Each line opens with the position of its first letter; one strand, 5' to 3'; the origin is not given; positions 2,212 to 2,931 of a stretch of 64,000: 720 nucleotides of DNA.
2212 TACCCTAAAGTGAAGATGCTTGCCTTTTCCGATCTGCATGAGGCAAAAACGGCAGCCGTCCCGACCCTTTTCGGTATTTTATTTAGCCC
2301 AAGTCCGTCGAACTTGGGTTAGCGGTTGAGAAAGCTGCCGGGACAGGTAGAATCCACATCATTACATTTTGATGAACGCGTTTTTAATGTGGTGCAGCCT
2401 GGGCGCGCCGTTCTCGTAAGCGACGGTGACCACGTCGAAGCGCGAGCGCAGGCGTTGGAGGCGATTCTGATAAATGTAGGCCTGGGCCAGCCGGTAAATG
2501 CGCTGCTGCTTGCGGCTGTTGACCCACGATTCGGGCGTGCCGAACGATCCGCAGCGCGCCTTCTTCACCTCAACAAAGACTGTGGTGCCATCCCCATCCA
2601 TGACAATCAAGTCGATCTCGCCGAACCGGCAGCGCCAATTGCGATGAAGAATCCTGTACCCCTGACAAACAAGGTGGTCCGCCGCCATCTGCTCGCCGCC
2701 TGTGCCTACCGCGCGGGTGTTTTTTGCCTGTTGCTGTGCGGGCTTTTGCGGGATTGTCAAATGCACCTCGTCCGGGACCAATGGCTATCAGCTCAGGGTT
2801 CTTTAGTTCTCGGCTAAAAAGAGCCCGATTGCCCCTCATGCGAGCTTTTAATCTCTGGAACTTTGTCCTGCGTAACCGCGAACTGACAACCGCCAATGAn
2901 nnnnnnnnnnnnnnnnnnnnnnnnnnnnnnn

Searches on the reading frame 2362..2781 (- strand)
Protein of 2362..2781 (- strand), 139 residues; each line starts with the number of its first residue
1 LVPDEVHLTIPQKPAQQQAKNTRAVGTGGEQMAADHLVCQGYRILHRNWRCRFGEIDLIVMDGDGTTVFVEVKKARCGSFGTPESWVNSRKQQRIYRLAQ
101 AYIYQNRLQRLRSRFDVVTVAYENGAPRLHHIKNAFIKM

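Call 63: search_protein_families(library=pfam, proteins=[window:2362-2781:-], max_evalue=0.0001)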
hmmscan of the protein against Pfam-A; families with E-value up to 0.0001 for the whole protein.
window:2362-2781:- (139 aa): 2 families
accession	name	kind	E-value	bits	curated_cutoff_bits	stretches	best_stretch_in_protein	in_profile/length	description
PF02021.23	UPF0102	-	4.4e-28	97.9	23.6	1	29-120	1-80/80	Uncharacterised protein family UPF0102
PF01939.22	NucS_C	-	6.4e-05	23.4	24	1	35-77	13-55/124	Endonuclease NucS C-terminal domain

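Call 70: search_protein_families(library=padloc, proteins=[window:2362-2781:-], max_evalue=0.001)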
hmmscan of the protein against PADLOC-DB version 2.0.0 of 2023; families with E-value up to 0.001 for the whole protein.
window:2362-2781:- (139 aa): 0 families
